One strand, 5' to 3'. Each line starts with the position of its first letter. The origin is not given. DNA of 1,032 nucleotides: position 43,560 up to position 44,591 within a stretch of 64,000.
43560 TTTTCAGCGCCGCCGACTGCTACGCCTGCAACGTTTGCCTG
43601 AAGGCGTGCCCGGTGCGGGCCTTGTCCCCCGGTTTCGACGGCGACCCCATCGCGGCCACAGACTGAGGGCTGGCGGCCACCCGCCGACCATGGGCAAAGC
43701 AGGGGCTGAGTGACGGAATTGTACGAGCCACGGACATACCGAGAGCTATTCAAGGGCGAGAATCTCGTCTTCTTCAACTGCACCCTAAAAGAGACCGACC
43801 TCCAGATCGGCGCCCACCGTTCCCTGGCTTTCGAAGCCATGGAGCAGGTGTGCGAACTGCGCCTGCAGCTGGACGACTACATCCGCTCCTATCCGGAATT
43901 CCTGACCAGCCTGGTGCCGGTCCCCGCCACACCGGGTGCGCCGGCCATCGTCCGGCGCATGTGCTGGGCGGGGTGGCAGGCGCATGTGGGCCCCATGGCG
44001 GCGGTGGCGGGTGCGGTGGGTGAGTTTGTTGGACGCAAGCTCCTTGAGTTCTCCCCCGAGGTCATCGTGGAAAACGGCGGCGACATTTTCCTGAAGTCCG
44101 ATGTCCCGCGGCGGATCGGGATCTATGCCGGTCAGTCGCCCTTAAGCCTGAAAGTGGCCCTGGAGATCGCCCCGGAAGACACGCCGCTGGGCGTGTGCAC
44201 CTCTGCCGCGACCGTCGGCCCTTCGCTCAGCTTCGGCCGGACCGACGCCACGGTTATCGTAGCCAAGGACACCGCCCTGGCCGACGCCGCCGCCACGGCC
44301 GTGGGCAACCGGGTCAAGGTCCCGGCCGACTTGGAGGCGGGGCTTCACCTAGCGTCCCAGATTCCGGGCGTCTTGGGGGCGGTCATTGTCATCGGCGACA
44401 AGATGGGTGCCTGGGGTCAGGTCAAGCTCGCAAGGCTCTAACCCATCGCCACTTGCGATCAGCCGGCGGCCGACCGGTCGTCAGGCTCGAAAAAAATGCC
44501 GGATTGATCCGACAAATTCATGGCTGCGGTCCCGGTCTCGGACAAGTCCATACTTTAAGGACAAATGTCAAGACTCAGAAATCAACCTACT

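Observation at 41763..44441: SAM-I riboswitch controlling the sulfide-dependent DUF39/NIL-ferredoxin homocysteine pathway plus a third UPF0280/ApbE-like gene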

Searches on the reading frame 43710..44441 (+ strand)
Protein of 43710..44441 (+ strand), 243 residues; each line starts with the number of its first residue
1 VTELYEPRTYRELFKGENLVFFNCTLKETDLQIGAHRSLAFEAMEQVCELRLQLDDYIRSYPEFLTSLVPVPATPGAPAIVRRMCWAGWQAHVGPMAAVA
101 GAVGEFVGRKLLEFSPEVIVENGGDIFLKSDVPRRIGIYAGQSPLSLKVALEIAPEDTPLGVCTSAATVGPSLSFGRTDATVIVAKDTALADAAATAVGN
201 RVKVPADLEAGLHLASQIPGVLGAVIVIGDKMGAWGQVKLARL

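Call 4: search_protein_families(library=pfam, proteins=[window:43710-44441:+])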
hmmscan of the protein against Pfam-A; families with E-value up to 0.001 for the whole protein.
window:43710-44441:+ (243 aa): 0 families

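Call 5: search_protein_families(library=ncbifam, proteins=[window:43710-44441:+])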
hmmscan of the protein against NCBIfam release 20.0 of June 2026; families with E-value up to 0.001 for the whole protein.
window:43710-44441:+ (243 aa): 4 families
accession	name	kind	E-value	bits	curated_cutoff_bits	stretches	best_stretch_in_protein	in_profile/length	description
NF003323.0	PRK04334.1-3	equivalog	6.1e-87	291.1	271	1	4-242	6-248/250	hypothetical protein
NF003324.0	PRK04334.1-4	equivalog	6.5e-61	206.2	275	1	25-238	7-222/238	hypothetical protein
NF003321.0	PRK04334.1-1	equivalog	4.1e-57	193.7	262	1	24-238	8-229/248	hypothetical protein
NF003322.0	PRK04334.1-2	equivalog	4.3e-21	75.2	290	1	54-207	49-208/295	hypothetical protein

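Call 15: find_homologous_proteins(query=window:43710-44441:+)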
Query window:43710-44441:+ (243 aa): 7982 proteins with E <= 0.001 among 8000 candidates; the best 120 are listed.
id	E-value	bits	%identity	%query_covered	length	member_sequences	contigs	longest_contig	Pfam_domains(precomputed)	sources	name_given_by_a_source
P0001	1.5e-140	484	91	98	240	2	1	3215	PF27030.1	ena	-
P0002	1.9e-130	451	86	98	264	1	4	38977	PF27030.1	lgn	-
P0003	2.8e-110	385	76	98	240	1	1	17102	PF27030.1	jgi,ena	-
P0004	5.5e-109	381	76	98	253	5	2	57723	PF27030.1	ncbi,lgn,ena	-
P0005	1.9e-108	379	74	98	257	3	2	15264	PF27030.1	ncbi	ncbi:MAG: UPF0280 family protein [Bacillota bacterium]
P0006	1.0e-105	370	73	98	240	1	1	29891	PF27030.1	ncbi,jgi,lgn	ncbi:MAG TPA: UPF0280 family protein [Bacillota bacterium]|jgi:hypothetical protein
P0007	3.8e-94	333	68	98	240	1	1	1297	PF27030.1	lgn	-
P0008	1.2e-93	331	62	99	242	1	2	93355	PF27030.1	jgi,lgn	jgi:hypothetical protein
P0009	2.1e-92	327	62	98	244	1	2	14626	PF27030.1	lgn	-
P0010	2.6e-90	320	62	100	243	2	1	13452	PF27030.1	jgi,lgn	jgi:ApbE superfamily uncharacterized protein (UPF0280 family)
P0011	6.8e-88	312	62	99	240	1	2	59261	PF27030.1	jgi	jgi:ApbE superfamily uncharacterized protein (UPF0280 family)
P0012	2.4e-87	310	62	100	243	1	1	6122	PF27030.1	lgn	-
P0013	2.6e-87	310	53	99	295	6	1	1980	PF27030.1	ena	-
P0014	8.6e-87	309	61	99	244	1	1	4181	PF27030.1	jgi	jgi:ApbE superfamily uncharacterized protein (UPF0280 family)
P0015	9.6e-87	308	62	98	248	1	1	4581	PF27030.1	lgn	-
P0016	1.0e-86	308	61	98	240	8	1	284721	PF27030.1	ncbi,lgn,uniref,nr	ncbi:ApbE superfamily uncharacterized protein (UPF0280 family) [Caldicoprobacter guelmensis]|uniref:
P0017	1.2e-86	308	60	97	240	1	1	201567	PF27030.1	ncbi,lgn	-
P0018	2.4e-86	307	63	98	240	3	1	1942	PF27030.1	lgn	-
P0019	8.2e-86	305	62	99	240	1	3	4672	PF27030.1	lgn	-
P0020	3.5e-85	303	59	98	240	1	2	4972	PF27030.1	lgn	-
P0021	4.1e-85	303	61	98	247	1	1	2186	PF27030.1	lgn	-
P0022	4.3e-85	303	60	98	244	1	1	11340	PF27030.1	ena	-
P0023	5.2e-85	303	62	99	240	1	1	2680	PF27030.1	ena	-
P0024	6.3e-85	302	61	99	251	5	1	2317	PF27030.1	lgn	-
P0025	6.4e-85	302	61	98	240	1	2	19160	PF27030.1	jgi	-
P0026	7.0e-85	302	59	99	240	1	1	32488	PF27030.1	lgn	-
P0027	1.4e-84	301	59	99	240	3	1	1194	PF27030.1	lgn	-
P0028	1.8e-84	301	60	98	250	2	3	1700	PF27030.1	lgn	-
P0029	3.2e-84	300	61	98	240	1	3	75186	PF27030.1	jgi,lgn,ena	-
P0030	4.5e-84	300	59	99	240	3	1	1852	PF27030.1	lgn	-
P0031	5.0e-84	299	59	98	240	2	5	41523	PF27030.1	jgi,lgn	jgi:ApbE superfamily uncharacterized protein (UPF0280 family)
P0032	5.1e-84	299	60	98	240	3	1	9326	PF27030.1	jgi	-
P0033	5.5e-84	299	60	97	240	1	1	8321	PF27030.1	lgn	-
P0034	2.7e-83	297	59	98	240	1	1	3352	PF27030.1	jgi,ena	-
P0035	2.9e-83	297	59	98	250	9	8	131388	PF27030.1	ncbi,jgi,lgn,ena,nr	ncbi:MAG TPA: hypothetical protein DF292_02310 [Firmicutes bacterium]|jgi:hypothetical protein|nr:hy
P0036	3.2e-83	297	60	99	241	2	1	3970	PF27030.1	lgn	-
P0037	5.7e-83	296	60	99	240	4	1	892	PF27030.1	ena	-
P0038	1.0e-82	295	59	98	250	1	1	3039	PF27030.1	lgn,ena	-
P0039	1.3e-82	295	61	98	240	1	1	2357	PF27030.1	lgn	-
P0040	1.4e-82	295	59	98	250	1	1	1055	PF27030.1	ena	-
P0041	1.4e-82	295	60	99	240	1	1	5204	PF27030.1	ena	-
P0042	1.8e-82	294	59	98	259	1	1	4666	PF27030.1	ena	-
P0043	2.0e-82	294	58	98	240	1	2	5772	PF27030.1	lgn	-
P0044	2.7e-82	294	58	99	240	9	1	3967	PF27030.1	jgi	jgi:ApbE superfamily uncharacterized protein (UPF0280 family)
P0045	2.8e-82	294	59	99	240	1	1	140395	PF27030.1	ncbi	-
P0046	2.9e-82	294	58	99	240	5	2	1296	PF27030.1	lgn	-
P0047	3.1e-82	294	59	98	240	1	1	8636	PF27030.1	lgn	-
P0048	2.6e-81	291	59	98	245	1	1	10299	PF27030.1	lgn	-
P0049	3.6e-81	290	58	99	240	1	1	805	PF27030.1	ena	-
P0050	4.4e-81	290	60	99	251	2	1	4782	PF27030.1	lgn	-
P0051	4.8e-81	290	61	97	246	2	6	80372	PF27030.1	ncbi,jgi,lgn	-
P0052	8.8e-81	289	56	99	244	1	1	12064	PF27030.1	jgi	-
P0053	9.2e-81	289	60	97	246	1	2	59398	PF27030.1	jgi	jgi:ApbE superfamily uncharacterized protein (UPF0280 family)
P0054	1.8e-80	288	59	98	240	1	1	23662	PF27030.1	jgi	jgi:ApbE superfamily uncharacterized protein (UPF0280 family)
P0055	1.9e-80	288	58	98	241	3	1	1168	PF27030.1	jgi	-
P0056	2.4e-80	287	60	97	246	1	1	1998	PF27030.1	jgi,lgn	jgi:ApbE superfamily uncharacterized protein (UPF0280 family)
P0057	3.2e-80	287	59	98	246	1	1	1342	PF27030.1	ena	-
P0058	3.6e-80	287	54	99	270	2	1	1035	PF27030.1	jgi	-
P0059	4.5e-80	287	60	97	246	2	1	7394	PF27030.1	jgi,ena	-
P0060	6.0e-80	286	58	99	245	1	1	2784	PF27030.1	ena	-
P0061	6.8e-80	286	58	98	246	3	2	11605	PF27030.1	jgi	-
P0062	7.2e-80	286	59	98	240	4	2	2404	PF27030.1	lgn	-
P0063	8.4e-80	286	57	99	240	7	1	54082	PF27030.1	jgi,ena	-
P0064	8.7e-80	286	57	98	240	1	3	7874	PF27030.1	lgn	-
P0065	1.1e-79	285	58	98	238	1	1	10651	PF27030.1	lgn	-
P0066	1.1e-79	285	55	99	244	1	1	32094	PF27030.1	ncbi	-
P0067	1.1e-79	285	55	99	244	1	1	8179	PF27030.1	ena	-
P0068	1.2e-79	285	59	98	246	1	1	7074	PF27030.1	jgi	-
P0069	1.5e-79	285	59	99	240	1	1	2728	PF27030.1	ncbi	-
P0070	1.7e-79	285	59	97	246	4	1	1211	PF27030.1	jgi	jgi:ApbE superfamily uncharacterized protein (UPF0280 family)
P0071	2.1e-79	284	59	98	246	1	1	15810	PF27030.1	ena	-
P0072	2.4e-79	284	58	99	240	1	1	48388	PF27030.1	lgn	-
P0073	2.5e-79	284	57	99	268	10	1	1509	PF27030.1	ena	-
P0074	2.6e-79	284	57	99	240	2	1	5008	PF27030.1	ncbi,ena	-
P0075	2.9e-79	284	59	99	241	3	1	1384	PF27030.1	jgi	jgi:uncharacterized protein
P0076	3.0e-79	284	58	99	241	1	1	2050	PF27030.1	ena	-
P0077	3.2e-79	284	58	98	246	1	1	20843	PF27030.1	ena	-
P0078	3.5e-79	284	60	97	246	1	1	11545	PF27030.1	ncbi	-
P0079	3.7e-79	284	57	99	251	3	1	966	PF27030.1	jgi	jgi:ApbE superfamily uncharacterized protein (UPF0280 family)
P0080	3.9e-79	283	57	100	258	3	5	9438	PF27030.1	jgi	jgi:ApbE superfamily uncharacterized protein (UPF0280 family)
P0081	3.9e-79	283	58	98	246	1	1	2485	PF27030.1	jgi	jgi:ApbE superfamily uncharacterized protein (UPF0280 family)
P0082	4.1e-79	283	55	99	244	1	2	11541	PF27030.1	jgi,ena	-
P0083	4.1e-79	283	58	99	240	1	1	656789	PF27030.1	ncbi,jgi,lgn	ncbi:MAG: UPF0280 family protein [Dehalococcoidia bacterium]|jgi:ApbE superfamily uncharacterized pr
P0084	4.3e-79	283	53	99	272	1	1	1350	PF27030.1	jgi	-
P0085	4.4e-79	283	56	98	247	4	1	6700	PF27030.1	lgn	-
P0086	4.4e-79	283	59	98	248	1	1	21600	PF27030.1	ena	-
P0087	5.0e-79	283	58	98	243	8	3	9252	PF27030.1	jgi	-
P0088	5.0e-79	283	59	97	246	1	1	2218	PF27030.1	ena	-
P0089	5.4e-79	283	55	99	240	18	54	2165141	PF27030.1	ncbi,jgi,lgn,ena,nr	ncbi:MAG: UPF0280 family protein [Clostridiales bacterium]|jgi:ApbE superfamily uncharacterized prot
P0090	5.6e-79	283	59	98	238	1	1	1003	PF27030.1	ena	-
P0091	6.3e-79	283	59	98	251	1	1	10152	PF27030.1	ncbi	-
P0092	6.4e-79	283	59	97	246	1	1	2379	PF27030.1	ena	-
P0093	6.5e-79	283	57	99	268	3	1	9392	PF27030.1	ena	-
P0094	6.6e-79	283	59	97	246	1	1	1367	PF27030.1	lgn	-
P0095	7.5e-79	283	55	99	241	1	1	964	PF27030.1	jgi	-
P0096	7.8e-79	282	58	97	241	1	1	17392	PF27030.1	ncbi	ncbi:UPF0280 family protein [Chloroflexota bacterium]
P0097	8.2e-79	282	57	98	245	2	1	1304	PF27030.1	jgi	-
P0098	9.3e-79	282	58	97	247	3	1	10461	PF27030.1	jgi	jgi:ApbE superfamily uncharacterized protein (UPF0280 family)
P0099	9.8e-79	282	55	99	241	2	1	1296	PF27030.1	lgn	-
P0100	1.0e-78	282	58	98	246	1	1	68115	PF27030.1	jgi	jgi:uncharacterized protein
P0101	1.0e-78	282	57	99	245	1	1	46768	PF27030.1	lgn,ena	-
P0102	1.1e-78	282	57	99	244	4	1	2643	PF27030.1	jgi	jgi:ApbE superfamily uncharacterized protein (UPF0280 family)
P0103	1.1e-78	282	58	99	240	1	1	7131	PF27030.1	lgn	-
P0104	1.1e-78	282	58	99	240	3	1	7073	PF27030.1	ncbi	-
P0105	1.1e-78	282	59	99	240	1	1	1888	PF27030.1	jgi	jgi:uncharacterized protein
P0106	1.1e-78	282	55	98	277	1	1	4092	PF27030.1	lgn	-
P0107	1.1e-78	282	56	99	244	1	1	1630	PF27030.1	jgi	jgi:ApbE superfamily uncharacterized protein (UPF0280 family)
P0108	1.1e-78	282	58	97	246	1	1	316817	PF27030.1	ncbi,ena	-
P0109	1.2e-78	282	59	97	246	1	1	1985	PF27030.1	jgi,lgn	jgi:ApbE superfamily uncharacterized protein (UPF0280 family)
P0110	1.2e-78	282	57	98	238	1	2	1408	PF27030.1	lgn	-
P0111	1.2e-78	282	57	97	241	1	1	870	PF27030.1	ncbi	-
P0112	1.2e-78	282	58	98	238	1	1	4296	PF27030.1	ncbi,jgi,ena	-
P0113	1.3e-78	282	55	98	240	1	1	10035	PF27030.1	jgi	-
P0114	1.3e-78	282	55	98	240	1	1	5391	PF27030.1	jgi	-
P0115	1.4e-78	282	56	99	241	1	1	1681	PF27030.1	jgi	jgi:ApbE superfamily uncharacterized protein (UPF0280 family)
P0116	1.5e-78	282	58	97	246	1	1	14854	PF27030.1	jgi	jgi:uncharacterized protein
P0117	1.5e-78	282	58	99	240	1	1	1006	PF27030.1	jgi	jgi:ApbE superfamily uncharacterized protein (UPF0280 family)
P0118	1.6e-78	281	59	99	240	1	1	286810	PF27030.1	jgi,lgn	-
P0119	1.7e-78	281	57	98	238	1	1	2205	PF27030.1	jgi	-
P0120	1.8e-78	281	58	99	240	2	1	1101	PF27030.1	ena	-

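Call 37: search_solved_structures(query=window:43710-44441:+, max_evalue=1)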
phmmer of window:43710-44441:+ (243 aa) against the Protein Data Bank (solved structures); distinct sequences matched with E-value up to 1: 7.
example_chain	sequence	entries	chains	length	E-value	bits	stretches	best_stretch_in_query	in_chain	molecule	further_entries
2o34_A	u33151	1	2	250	5.9e-42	146.9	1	14-241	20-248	Hypothetical protein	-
1m2e_A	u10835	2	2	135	0.045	16.4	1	35-89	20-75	KaiA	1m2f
7t5f_C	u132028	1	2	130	0.23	14.1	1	120-182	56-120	JLJ-G3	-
5n8y_M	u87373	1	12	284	0.27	13.9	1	35-89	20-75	Circadian clock protein KaiA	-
4g86_A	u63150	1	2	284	0.27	13.9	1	35-89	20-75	Circadian clock protein kaiA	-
1r8j_A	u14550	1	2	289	0.27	13.8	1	35-89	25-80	KaiA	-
5c5e_A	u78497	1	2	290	0.28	13.8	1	35-89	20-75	Circadian clock protein KaiA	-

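Call 51: find_related_loci(query=A3, collection=metagenome_contigs, flank=6000)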
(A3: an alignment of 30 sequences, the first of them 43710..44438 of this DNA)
Query A3 (243 aa) in metagenome_contigs; peptide patterns used: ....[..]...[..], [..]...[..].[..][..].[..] (x = any residue, [..] = any of these).
600 stretches matched a pattern (row limit reached: there are more); 595 encode a relative of the query (tblastn E <= 1e-3); the best 80 are kept; 80 distinct loci.
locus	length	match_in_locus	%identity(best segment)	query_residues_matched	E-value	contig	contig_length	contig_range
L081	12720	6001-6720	58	4-243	2e-91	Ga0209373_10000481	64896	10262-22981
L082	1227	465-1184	55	4-243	1e-92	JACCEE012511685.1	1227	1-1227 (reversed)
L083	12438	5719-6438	57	4-243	5e-85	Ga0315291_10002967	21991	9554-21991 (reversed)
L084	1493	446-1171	53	1-242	7e-87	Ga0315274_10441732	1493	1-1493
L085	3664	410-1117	53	8-243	7e-82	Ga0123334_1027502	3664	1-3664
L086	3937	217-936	53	4-243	1e-80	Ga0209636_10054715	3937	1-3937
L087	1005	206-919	52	4-241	2e-87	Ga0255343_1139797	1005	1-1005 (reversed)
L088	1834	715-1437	53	3-243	4e-84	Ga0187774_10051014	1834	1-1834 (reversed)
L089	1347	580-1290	57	4-240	3e-85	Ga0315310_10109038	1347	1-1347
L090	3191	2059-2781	53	3-243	3e-80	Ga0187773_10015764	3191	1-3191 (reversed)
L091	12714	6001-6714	53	4-241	3e-78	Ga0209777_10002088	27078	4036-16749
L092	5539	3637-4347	49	4-240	3e-78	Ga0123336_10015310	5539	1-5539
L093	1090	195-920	55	2-243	1e-84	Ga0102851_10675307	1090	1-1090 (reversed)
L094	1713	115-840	51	2-243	8e-82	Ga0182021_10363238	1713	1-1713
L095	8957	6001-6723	56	3-243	8e-78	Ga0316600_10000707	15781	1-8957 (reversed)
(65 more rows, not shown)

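Call 66: predict_structure(alignment_id=A4)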
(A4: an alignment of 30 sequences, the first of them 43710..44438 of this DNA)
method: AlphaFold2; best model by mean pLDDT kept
length: 243 residues; sequences in the alignment: 30
mean_pLDDT: 90.3   pTM: 0.88
mean pLDDT of the five models: 90.3, 89.9, 89.6, 89.5, 87.5
residues with pLDDT >= 90: 194; 70-90: 23; 50-70: 15; < 50: 11
segments of 3 or more residues with pLDDT < 50: 1-6, 168-172
pLDDT, mean of each block of 10 residues (from residue 1): 47 71 89 96 98 97 95 97 98 96 98 97 93 91 89 97 71 70 97 95 95 98 96 97 90
secondary structure, 60 per line:
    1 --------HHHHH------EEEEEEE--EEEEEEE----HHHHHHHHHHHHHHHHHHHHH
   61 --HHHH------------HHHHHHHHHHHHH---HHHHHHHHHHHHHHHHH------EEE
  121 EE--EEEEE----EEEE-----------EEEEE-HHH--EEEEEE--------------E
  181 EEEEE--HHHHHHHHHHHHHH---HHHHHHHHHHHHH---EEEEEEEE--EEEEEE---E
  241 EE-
elements in order: H9-13 E20-26 E29-35 H40-60 H63-66 H79-91 H95-111 E118-122 E125-129 E134-137 E149-153 E160-165 E180-185 H188-201 H205-217 E221-228 E231-236 E240-242

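Call 68: fold_search(model_id=the predicted structure, library=pdb)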
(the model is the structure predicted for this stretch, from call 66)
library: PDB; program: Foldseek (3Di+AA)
matches with E <= 10: 154; with E <= 0.001: 41
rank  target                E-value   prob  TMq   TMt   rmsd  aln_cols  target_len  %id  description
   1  2o34_A                1.9e-22  1.00  0.84  0.82   3.3       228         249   38  Crystal structure of protein DVU1097 from Desulfovibrio vulgaris Hildenborough, Pfam DUF375 (released 2006-12-12)
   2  2o34_B                5.1e-22  1.00  0.84  0.88   3.5       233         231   38  Crystal structure of protein DVU1097 from Desulfovibrio vulgaris Hildenborough, Pfam DUF375 (released 2006-12-12)
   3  7esc                  1.4e-07  1.00  0.57  0.45   6.3       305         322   10  FmnB complexed with AMP (released 2021-11-03)
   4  4xdr                  4.2e-07  1.00  0.64  0.49   5.8       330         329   14  Crystal structure of Treponema pallidum TP0796 Flavin trafficking protein, a bifunctional FMN transferase/FAD pyrophosph (released 2015-10-14)
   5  4ifu                  5.9e-07  1.00  0.64  0.49   5.9       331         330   14  Crystal structure of Treponema pallidum TP0796 Flavin trafficking protein, apo form (released 2013-02-27)
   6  7esb                  7.5e-07  1.00  0.58  0.46  10.1       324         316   11  FmnB complexed with ATP (released 2021-11-03)
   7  7f2u_B                8.0e-07  1.00  0.62  0.49   6.1       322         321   10  FmnB complexed with ADP (released 2021-11-03)
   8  4ig1                  1.1e-06  1.00  0.64  0.50   5.7       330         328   14  Crystal structure of Treponema pallidum TP0796 Flavin trafficking protein, Mg(II)-AMP product bound form (released 2013-02-27)
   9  4xdt                  1.4e-06  1.00  0.61  0.47   6.4       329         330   13  Crystal structure of Treponema pallidum TP0796 Flavin trafficking protein, a bifunctional FMN transferase/FAD pyrophosph (released 2015-10-14)
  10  4ifw                  1.9e-06  1.00  0.63  0.49   5.8       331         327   15  Crystal structure of Treponema pallidum TP0796 Flavin trafficking protein, ADP inhibited form (released 2013-02-27)
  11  6nxi                  2.3e-06  1.00  0.61  0.49   6.0       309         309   14  Flavin Transferase ApbE from Vibrio cholerae (released 2019-03-13)
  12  4xgx_B                2.3e-06  1.00  0.55  0.47   6.4       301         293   13  Crystal structure of Escherichia coli Flavin trafficking protein, an FMN transferase, Y60N mutant, ADP-inhibited (released 2015-12-16)
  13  7esa                  2.6e-06  1.00  0.56  0.43  10.3       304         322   10  the complex structure of flavin transferase FmnB complexed with FAD (released 2021-11-03)
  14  7mgt                  2.8e-06  1.00  0.62  0.49   6.0       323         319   15  Ftp from Treponema pallidum bound to an ADP-like inhibitor (released 2021-12-08)
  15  4xgw_C                3.3e-06  1.00  0.56  0.46   6.6       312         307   13  Crystal structure of Escherichia coli Flavin trafficking protein, an FMN transferase, E169K mutant (released 2015-12-16)
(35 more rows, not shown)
